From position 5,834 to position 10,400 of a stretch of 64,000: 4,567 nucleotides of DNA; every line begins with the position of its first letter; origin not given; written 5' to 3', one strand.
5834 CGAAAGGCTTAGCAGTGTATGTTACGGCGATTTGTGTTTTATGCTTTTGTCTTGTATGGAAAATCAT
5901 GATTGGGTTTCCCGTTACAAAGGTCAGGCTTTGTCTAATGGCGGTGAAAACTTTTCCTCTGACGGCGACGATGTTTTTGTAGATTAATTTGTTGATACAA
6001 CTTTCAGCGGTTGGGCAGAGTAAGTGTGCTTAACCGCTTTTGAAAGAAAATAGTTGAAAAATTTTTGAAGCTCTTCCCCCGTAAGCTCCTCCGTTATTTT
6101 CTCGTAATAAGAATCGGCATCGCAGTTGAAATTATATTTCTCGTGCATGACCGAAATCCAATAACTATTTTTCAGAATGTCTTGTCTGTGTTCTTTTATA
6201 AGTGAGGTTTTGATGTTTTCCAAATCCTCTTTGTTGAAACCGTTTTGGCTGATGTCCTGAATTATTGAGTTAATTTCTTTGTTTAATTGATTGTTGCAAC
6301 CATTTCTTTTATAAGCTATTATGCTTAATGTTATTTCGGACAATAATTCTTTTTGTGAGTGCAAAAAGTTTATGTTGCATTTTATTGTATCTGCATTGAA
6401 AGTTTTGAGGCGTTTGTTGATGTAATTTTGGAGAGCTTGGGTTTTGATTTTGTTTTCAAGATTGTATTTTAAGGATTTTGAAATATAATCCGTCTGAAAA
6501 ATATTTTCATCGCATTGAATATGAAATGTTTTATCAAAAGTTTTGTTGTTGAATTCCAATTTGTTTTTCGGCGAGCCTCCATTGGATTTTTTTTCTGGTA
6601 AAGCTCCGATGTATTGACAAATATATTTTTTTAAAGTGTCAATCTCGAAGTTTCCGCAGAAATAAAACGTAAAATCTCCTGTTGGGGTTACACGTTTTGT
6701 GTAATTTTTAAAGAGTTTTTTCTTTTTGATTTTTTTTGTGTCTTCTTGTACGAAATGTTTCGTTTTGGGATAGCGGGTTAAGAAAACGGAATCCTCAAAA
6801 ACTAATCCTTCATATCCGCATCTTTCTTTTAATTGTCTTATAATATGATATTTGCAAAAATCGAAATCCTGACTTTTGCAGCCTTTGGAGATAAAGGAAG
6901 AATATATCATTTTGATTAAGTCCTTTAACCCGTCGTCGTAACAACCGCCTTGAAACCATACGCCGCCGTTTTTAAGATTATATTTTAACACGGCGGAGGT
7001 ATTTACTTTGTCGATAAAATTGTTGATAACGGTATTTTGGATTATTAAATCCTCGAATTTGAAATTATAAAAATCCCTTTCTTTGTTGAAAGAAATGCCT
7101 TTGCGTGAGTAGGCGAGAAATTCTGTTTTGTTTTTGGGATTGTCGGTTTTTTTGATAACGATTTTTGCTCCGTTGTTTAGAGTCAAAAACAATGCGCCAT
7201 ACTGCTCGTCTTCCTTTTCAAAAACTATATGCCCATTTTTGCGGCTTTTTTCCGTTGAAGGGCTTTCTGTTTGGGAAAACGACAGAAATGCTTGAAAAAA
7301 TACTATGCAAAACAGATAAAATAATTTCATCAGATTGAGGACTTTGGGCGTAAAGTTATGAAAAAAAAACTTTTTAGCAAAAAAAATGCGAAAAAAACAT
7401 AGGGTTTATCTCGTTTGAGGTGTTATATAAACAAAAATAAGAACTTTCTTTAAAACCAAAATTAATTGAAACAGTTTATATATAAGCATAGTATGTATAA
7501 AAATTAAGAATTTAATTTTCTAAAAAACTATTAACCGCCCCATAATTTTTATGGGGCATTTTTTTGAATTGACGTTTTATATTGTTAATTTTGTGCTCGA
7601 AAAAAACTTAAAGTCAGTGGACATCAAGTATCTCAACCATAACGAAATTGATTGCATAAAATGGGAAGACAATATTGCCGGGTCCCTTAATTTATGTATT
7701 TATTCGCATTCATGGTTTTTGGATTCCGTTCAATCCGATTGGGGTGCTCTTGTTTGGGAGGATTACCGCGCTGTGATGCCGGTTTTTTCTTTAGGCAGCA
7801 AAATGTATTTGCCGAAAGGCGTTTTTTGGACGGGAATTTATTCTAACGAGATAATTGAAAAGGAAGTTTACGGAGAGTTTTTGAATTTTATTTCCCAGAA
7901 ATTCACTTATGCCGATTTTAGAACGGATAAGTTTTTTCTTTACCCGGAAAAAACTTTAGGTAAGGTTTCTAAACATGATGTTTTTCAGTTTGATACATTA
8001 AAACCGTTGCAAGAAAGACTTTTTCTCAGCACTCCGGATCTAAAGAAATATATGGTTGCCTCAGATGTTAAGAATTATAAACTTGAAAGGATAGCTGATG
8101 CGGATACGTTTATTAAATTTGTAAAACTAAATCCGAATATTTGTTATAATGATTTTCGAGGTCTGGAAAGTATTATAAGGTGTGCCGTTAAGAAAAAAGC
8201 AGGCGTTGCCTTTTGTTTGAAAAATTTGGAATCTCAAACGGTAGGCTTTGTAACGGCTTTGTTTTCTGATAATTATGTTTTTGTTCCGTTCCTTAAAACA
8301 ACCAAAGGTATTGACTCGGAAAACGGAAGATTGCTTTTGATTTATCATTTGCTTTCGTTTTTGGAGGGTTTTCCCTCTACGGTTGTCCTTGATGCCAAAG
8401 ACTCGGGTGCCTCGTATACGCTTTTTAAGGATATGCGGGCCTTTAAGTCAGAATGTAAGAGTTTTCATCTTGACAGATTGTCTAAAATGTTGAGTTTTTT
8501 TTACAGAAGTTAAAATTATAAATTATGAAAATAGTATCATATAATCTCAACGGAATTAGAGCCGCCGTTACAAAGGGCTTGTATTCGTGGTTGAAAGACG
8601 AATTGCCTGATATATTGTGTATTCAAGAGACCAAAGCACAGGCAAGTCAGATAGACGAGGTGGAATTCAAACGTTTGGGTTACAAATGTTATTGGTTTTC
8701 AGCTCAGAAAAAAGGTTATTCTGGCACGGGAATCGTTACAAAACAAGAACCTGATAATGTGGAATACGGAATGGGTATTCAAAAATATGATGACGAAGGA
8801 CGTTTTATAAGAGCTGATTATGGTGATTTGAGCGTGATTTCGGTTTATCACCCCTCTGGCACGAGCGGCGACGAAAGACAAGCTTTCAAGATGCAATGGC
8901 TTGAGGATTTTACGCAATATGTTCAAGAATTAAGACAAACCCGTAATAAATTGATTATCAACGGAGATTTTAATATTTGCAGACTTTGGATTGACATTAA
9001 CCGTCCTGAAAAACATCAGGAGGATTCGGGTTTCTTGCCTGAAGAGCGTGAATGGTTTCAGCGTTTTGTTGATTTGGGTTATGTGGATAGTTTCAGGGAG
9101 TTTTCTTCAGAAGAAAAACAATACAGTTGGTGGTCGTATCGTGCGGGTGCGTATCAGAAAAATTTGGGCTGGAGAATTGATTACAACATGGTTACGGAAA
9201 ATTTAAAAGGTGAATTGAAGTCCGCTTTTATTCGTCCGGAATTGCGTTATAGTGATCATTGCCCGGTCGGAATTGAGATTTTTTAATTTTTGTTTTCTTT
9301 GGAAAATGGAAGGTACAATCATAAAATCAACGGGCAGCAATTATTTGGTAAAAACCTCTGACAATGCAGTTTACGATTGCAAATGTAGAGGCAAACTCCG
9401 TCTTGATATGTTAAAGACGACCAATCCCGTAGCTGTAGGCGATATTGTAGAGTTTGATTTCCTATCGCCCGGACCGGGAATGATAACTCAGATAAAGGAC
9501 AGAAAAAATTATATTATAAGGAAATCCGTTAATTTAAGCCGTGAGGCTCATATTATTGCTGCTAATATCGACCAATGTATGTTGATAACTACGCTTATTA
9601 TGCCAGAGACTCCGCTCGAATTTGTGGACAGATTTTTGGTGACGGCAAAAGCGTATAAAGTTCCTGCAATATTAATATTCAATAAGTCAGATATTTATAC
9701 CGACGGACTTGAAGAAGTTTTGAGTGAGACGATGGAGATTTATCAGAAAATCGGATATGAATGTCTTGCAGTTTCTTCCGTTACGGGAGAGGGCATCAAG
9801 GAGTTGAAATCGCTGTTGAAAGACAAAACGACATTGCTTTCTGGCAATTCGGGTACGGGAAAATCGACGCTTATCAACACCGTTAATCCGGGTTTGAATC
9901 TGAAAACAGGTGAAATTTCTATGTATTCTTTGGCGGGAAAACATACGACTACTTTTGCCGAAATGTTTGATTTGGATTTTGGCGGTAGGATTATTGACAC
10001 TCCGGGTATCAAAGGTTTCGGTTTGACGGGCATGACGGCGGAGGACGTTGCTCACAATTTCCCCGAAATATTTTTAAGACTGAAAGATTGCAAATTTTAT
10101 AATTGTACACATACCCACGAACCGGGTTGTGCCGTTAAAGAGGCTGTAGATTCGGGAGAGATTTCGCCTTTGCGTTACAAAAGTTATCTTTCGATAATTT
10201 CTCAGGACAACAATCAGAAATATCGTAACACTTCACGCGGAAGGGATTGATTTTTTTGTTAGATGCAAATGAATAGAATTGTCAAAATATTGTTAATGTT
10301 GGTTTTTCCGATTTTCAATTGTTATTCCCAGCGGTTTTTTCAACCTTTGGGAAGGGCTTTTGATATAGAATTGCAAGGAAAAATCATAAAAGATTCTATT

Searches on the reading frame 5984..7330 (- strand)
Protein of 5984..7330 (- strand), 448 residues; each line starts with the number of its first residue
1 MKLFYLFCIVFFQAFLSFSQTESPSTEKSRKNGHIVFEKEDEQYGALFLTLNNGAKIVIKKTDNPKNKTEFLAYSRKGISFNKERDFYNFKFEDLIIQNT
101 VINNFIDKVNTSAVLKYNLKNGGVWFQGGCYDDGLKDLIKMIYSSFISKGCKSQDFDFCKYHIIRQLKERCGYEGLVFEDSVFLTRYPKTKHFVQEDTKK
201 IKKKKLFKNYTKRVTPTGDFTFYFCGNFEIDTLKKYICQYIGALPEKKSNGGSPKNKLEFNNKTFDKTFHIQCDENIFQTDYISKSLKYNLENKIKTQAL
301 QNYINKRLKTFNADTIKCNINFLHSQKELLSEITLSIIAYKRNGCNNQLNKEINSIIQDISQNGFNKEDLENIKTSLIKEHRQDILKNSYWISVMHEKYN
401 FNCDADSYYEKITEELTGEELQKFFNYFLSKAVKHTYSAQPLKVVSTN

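Call 60: search_protein_families(library=pfam, proteins=[window:5984-7330:-], max_evalue=0.00001)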
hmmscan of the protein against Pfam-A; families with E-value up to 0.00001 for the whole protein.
window:5984-7330:- (448 aa): 1 family
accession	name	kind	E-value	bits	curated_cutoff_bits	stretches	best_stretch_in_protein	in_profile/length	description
PF05193.26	Peptidase_M16_C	-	2e-06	28.3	23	1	201-377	2-181/181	Peptidase M16 inactive domain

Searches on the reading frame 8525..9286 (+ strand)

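Call 60: search_protein_families(library=pfam, proteins=[window:8525-9286:+], max_evalue=0.00001)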
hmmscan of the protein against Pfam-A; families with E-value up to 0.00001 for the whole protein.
window:8525-9286:+ (253 aa): 1 family
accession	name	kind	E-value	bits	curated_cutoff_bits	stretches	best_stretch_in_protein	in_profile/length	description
PF03372.29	Exo_endo_phos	-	7.9e-27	94.8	24.5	1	4-245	1-225/225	Endonuclease/Exonuclease/phosphatase family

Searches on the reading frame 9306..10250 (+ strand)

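Call 60: search_protein_families(library=pfam, proteins=[window:9306-10250:+], max_evalue=0.00001)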
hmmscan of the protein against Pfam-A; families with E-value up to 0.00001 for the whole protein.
window:9306-10250:+ (314 aa): 2 families
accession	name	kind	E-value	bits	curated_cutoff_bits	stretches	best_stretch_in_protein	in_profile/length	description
PF03193.22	RsgA_GTPase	-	1.8e-52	178.1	30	1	63-240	1-173/174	RsgA GTPase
PF16745.11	RsgA_N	-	1.7e-13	50.5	27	1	2-60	1-54/54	RsgA N-terminal domain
